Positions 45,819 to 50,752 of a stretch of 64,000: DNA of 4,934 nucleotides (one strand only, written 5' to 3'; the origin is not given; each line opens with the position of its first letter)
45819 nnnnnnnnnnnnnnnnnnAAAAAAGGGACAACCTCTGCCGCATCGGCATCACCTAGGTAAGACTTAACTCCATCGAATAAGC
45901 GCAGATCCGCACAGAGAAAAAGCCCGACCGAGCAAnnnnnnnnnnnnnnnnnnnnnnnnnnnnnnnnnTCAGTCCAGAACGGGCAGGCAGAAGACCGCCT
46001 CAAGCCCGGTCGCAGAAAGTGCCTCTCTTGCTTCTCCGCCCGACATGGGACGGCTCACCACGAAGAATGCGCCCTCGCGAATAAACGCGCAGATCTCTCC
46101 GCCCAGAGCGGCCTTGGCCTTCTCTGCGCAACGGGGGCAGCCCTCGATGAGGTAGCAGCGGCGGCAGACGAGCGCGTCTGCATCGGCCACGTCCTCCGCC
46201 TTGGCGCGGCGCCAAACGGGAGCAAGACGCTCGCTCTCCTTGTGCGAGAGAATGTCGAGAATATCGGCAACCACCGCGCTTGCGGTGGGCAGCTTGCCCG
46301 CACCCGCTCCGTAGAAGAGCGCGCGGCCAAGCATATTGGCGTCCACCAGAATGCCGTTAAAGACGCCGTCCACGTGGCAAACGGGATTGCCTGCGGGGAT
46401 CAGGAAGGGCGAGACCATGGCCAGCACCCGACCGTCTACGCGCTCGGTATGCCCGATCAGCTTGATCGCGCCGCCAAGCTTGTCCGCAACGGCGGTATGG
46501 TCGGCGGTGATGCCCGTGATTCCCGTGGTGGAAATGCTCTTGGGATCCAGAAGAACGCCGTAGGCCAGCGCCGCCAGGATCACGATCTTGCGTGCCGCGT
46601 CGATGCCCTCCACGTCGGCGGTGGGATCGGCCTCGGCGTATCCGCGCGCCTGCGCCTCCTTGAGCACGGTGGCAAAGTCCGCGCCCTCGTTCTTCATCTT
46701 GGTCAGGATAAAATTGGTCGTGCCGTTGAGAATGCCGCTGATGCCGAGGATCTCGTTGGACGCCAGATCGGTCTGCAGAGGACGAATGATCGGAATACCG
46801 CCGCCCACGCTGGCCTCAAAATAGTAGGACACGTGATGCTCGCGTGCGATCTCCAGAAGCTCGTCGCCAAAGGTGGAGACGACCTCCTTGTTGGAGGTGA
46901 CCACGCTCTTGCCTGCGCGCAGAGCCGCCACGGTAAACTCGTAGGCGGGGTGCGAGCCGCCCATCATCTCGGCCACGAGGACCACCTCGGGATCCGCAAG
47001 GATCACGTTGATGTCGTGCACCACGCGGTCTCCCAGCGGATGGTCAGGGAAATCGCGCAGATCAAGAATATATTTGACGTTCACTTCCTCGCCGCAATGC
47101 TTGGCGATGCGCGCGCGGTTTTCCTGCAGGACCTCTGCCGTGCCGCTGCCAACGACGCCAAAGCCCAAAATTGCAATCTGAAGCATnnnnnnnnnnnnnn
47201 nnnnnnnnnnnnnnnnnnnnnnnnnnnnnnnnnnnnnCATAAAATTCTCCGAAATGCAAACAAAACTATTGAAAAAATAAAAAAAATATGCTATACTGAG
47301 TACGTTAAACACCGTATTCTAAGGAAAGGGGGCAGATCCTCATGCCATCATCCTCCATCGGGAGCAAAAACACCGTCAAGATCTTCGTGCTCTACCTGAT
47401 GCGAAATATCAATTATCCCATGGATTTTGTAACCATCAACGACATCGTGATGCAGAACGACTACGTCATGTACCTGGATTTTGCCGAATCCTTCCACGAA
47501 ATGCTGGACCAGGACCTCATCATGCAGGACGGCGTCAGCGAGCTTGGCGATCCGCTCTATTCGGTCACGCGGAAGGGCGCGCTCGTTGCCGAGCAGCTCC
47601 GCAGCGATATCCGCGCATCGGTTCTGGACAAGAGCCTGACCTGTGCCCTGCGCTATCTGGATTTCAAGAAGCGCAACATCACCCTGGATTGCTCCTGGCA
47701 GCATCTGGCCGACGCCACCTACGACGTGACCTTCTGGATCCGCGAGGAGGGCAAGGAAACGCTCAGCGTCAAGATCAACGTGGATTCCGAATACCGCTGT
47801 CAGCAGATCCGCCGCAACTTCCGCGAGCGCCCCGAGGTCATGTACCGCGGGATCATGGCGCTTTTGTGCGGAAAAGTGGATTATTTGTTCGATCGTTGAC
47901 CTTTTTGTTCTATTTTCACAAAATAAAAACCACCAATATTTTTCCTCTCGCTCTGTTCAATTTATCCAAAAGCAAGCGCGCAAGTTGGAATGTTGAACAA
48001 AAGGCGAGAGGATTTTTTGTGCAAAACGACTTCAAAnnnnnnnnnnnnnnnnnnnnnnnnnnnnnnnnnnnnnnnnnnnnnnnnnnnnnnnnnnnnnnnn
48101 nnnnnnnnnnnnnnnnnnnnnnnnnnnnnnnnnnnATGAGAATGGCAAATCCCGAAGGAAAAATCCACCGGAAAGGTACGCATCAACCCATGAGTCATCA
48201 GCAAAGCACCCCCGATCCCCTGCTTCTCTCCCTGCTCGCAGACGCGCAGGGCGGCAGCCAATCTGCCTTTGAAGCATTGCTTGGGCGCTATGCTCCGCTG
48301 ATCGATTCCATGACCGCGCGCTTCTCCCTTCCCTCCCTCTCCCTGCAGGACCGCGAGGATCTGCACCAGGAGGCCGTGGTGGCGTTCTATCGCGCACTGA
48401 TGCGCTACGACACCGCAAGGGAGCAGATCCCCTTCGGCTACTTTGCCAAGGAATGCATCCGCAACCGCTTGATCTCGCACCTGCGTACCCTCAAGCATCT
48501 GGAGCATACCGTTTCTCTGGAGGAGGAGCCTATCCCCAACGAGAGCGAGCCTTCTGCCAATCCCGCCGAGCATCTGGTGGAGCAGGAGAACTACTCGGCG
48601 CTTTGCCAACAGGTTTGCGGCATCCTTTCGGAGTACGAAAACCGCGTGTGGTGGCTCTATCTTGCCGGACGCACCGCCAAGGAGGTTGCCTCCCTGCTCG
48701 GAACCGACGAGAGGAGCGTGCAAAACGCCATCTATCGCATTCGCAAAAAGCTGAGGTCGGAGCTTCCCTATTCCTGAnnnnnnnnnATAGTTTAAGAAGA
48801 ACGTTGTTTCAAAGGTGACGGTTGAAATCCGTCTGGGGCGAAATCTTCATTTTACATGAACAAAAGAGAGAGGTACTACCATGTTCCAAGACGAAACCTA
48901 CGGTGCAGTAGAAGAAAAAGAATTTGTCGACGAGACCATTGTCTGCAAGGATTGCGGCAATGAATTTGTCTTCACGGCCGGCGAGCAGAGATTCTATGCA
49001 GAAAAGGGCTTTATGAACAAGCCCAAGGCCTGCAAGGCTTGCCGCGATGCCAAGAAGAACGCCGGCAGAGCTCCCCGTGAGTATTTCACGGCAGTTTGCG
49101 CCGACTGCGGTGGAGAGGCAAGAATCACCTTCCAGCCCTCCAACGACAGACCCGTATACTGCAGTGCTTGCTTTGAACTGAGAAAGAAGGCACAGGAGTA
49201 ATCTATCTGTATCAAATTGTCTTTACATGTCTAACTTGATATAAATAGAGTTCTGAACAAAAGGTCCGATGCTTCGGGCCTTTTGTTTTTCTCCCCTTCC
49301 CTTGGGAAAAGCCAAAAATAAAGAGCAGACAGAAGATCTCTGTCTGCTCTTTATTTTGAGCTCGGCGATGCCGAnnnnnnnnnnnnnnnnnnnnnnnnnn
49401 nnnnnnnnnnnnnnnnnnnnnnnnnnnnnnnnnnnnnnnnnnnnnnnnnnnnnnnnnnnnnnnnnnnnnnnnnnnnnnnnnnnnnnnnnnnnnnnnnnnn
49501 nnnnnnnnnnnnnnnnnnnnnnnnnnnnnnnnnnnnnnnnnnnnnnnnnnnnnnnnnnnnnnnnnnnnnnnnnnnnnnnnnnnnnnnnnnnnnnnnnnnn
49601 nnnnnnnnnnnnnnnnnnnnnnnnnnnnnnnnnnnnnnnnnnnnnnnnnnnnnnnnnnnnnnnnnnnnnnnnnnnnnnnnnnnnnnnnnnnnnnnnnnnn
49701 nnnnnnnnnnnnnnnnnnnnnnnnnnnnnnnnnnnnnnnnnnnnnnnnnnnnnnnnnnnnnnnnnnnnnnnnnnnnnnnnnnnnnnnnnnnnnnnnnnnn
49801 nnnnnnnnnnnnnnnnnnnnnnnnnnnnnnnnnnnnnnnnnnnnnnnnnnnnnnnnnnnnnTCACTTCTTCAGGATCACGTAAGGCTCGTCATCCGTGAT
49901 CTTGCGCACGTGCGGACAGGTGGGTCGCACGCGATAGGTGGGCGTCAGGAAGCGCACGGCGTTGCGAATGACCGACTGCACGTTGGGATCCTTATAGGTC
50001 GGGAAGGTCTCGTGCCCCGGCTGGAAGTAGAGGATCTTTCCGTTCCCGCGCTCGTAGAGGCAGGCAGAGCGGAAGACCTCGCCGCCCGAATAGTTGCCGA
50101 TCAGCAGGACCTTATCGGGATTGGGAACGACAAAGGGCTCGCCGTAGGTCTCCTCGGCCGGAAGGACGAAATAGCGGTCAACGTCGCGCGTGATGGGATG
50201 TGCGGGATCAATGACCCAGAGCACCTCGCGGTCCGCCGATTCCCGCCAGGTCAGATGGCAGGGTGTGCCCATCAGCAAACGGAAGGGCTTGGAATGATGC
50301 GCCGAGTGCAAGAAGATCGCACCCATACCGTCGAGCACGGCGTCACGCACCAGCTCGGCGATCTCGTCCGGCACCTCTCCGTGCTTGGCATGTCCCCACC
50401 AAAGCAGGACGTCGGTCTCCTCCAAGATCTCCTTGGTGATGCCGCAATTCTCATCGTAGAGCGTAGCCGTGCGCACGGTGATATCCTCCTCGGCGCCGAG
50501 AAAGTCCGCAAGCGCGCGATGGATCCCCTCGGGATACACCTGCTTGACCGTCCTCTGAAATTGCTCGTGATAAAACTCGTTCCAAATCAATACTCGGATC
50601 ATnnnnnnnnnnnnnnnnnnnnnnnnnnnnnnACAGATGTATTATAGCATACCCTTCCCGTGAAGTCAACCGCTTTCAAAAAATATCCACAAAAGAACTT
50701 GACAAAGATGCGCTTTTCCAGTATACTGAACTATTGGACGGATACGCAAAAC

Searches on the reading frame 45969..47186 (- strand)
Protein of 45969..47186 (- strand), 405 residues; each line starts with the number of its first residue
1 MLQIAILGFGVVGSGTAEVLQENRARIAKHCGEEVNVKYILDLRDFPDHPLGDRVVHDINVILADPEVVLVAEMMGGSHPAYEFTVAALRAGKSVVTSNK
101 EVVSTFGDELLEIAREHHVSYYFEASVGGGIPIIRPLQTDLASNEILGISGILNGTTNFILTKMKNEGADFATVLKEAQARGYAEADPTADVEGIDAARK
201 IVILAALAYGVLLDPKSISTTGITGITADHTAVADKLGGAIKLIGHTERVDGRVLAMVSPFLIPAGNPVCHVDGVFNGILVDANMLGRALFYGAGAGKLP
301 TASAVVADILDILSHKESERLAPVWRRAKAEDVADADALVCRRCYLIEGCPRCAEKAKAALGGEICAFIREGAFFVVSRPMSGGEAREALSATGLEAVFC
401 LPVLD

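Call 9: search_protein_families(library=pfam, proteins=[window:45969-47186:-])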
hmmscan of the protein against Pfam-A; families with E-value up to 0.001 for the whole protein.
window:45969-47186:- (405 aa): 2 families
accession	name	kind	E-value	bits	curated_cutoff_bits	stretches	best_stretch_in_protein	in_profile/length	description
PF00742.24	Homoserine_dh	-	7.5e-61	205.4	22.9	1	132-310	1-173/173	Homoserine dehydrogenase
PF03447.22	NAD_binding_3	-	7.3e-12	46.5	24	1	8-124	1-116/116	Homoserine dehydrogenase, NAD binding domain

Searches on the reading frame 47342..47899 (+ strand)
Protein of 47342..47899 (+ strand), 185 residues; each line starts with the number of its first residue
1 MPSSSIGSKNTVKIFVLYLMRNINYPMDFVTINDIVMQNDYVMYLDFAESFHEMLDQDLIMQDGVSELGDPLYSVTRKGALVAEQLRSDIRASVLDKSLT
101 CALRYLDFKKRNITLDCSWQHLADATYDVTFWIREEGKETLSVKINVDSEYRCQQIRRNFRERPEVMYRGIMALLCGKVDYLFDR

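Call 9: search_protein_families(library=pfam, proteins=[window:47342-47899:+])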
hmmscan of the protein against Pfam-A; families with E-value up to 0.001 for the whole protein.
window:47342-47899:+ (185 aa): 1 family
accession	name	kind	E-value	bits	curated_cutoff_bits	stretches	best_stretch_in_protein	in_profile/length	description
PF14277.12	DUF4364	-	1.4e-33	116.4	26.9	1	13-175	2-162/162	Domain of unknown function (DUF4364)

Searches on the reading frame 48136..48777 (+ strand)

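Call 9: search_protein_families(library=pfam, proteins=[window:48136-48777:+])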
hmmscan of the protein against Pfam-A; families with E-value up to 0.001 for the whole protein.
window:48136-48777:+ (213 aa): 2 families
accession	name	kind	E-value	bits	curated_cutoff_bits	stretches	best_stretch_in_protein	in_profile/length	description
PF04542.20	Sigma70_r2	-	1.5e-08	34.7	24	1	50-119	3-68/71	Sigma-70 region 2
PF08281.18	Sigma70_r4_2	-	9.4e-07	28.8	25.7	1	175-206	23-54/54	Sigma-70, region 4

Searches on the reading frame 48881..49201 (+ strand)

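Call 9: search_protein_families(library=pfam, proteins=[window:48881-49201:+])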
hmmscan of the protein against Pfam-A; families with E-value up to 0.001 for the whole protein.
window:48881-49201:+ (106 aa): 2 families
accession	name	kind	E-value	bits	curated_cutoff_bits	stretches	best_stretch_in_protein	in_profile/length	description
PF13451.12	zf_Tbcl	-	1.4e-23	83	24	1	17-61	2-46/48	Probable treble clef domain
PF23477.1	zf_Tbcl_2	-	2e-17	63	27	1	66-101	1-36/37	Probable treble clef zinc finger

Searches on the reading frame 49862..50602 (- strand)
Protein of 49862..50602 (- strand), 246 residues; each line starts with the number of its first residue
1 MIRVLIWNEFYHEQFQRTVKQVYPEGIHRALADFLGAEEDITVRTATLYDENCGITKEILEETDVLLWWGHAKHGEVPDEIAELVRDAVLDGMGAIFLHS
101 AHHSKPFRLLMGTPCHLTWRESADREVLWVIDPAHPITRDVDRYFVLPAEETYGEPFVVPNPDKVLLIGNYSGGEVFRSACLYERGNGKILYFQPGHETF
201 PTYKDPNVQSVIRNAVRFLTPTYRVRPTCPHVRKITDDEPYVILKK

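Call 6: search_protein_families(library=pfam, proteins=[window:49862-50602:-])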
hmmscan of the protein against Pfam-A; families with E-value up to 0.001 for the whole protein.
window:49862-50602:- (246 aa): 1 family
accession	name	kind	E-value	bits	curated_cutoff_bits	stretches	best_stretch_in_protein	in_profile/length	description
PF06283.17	ThuA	-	1.1e-30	107.9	33.4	1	3-218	1-208/209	Trehalose utilisation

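Call 10: search_protein_families(library=ncbifam, proteins=[window:49862-50602:-], max_evalue=0.00001)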
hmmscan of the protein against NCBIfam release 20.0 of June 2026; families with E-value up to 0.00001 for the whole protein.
window:49862-50602:- (246 aa): 0 families
